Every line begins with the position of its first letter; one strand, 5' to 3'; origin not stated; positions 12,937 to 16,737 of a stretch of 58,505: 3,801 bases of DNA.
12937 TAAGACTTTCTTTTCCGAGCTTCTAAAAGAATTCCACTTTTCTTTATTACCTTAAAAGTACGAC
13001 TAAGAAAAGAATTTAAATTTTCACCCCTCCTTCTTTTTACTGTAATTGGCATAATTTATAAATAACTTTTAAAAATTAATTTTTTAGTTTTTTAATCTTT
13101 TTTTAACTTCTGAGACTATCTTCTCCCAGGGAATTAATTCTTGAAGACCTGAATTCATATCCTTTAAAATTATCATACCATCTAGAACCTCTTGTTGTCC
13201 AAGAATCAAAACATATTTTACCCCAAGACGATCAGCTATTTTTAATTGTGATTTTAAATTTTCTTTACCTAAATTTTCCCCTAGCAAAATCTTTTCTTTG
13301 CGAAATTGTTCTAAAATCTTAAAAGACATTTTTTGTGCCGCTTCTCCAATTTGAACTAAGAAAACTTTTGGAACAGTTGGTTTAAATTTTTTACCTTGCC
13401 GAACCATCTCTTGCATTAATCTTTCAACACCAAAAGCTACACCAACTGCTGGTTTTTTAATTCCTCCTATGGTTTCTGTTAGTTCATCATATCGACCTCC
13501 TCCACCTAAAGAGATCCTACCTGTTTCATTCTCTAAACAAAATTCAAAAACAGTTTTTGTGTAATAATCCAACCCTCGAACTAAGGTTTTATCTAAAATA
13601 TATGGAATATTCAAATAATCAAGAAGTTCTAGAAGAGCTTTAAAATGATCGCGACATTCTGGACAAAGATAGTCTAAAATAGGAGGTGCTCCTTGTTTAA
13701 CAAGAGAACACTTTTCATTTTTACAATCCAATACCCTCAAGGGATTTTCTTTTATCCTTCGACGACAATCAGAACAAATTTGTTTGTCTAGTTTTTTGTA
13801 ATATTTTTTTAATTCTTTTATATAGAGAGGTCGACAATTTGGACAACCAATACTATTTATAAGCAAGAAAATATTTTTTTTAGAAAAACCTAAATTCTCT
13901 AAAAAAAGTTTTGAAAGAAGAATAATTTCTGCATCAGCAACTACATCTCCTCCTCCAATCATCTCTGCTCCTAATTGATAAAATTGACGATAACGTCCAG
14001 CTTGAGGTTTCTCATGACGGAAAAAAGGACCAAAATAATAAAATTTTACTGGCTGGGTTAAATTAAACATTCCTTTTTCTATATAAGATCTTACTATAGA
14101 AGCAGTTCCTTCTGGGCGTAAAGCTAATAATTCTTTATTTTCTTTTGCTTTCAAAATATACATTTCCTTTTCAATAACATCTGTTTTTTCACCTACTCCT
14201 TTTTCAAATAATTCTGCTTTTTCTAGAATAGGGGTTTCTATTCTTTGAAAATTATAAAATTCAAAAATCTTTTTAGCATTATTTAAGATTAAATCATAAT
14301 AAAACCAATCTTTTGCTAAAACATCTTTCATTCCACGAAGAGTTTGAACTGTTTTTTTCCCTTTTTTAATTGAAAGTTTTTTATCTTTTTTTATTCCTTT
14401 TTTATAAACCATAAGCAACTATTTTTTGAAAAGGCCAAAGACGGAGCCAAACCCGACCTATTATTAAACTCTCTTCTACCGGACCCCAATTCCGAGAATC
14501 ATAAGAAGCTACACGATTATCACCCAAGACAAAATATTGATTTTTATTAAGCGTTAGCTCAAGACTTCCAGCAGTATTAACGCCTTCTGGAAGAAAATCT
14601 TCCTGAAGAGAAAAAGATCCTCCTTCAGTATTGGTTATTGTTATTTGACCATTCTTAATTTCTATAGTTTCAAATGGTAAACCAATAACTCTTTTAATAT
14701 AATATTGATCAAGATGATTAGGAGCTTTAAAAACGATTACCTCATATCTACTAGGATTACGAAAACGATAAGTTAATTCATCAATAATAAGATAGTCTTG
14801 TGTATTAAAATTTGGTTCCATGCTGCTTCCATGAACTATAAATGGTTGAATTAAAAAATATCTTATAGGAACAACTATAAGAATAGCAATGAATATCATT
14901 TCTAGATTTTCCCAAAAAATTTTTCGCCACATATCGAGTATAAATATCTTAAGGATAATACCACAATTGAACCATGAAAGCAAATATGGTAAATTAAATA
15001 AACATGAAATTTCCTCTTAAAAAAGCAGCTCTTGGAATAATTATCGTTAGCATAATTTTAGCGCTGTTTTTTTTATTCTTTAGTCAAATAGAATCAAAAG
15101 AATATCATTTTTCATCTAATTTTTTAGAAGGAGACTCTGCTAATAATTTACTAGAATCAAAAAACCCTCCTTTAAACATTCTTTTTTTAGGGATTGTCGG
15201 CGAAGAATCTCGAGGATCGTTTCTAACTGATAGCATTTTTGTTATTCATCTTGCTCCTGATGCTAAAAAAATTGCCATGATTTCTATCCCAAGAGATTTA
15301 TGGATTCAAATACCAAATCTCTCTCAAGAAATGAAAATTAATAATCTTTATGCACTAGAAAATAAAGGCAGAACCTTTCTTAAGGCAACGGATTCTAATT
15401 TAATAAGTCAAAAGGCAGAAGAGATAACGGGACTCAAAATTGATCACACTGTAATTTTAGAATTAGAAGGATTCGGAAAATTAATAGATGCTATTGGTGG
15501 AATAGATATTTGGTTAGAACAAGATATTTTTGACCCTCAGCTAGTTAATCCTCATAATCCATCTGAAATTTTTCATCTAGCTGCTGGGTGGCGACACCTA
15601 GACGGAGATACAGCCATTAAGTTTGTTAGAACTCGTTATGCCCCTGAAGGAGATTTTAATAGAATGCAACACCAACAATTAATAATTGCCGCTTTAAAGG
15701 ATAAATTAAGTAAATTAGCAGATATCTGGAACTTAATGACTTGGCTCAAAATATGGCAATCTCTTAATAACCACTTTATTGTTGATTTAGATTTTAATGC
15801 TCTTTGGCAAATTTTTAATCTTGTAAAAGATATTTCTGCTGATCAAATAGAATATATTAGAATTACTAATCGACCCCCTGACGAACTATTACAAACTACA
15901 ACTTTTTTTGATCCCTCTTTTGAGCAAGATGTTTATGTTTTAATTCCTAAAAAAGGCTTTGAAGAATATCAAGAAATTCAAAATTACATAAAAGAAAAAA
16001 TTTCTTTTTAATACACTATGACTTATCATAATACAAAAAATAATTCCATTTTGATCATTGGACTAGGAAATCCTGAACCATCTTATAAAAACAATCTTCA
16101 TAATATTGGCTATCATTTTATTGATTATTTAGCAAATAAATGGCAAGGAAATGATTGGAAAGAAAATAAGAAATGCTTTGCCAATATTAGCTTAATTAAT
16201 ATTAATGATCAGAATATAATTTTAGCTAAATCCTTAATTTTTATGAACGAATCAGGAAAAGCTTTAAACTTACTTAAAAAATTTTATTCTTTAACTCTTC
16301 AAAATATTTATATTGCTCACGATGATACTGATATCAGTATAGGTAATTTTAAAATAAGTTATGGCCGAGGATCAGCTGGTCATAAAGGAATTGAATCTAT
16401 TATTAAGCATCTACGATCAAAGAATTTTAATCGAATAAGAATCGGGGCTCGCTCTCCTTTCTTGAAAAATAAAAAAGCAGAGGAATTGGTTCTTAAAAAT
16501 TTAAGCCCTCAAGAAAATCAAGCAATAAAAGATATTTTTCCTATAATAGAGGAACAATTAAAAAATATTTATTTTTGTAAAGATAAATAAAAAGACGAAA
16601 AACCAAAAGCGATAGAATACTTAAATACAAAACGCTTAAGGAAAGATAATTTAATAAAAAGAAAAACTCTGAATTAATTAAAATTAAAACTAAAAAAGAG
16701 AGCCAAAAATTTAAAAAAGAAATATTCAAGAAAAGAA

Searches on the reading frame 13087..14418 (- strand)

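Call 41: search_protein_families(library=pfam, proteins=[window:13087-14418:-], max_evalue=0.0001)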
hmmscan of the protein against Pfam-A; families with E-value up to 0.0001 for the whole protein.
window:13087-14418:- (444 aa): 3 families
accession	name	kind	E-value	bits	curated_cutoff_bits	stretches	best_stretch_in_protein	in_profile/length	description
PF13393.11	tRNA-synt_His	-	2e-41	142.7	25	1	29-334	1-308/308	Histidyl-tRNA synthetase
PF00587.30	tRNA-synt_2b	-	1.4e-14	55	29.3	1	92-335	5-172/179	tRNA synthetase class II core domain (G, H, P, S and T)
PF03129.25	HGTP_anticodon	-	1.3e-09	38.6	21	1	351-441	1-94/94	Anticodon binding domain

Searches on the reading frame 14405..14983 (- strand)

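Call 41: search_protein_families(library=pfam, proteins=[window:14405-14983:-], max_evalue=0.0001)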
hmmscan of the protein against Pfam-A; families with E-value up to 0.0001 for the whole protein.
window:14405-14983:- (193 aa): 1 family
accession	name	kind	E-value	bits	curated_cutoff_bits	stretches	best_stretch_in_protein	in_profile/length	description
PF10502.14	Peptidase_S26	-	1.4e-41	142.7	22.9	1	25-183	3-168/168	Signal peptidase, peptidase S26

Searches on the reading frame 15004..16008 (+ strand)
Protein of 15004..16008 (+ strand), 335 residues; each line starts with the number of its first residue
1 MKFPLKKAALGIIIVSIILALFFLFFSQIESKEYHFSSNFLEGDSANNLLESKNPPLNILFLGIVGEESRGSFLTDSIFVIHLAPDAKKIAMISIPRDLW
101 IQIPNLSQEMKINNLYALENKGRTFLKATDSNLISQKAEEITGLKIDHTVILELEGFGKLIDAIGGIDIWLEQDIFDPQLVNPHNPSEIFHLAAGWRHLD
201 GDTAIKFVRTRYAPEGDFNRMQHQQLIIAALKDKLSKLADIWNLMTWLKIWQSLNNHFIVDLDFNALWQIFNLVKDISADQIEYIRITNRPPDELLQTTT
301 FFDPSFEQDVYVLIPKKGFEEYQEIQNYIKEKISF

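Call 41: search_protein_families(library=pfam, proteins=[window:15004-16008:+], max_evalue=0.0001)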
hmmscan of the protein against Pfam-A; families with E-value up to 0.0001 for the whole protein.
window:15004-16008:+ (335 aa): 1 family
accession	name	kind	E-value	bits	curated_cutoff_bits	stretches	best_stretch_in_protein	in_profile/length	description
PF03816.19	LytR_cpsA_psr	-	9.6e-34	117.1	24.6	1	75-236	2-149/150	LytR_cpsA_psr family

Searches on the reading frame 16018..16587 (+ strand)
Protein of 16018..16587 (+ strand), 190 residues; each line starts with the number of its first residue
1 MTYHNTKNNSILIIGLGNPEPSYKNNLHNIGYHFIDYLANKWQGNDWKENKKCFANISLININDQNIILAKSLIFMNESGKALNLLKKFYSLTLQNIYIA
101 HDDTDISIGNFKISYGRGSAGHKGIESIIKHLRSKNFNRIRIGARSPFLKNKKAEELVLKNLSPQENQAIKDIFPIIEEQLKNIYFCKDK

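Call 41: search_protein_families(library=pfam, proteins=[window:16018-16587:+], max_evalue=0.0001)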
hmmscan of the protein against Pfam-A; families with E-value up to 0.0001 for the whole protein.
window:16018-16587:+ (190 aa): 1 family
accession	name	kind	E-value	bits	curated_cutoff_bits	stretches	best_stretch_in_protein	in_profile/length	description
PF01195.25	Pept_tRNA_hydro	-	3.3e-44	151.4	27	1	12-182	1-168/183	Peptidyl-tRNA hydrolase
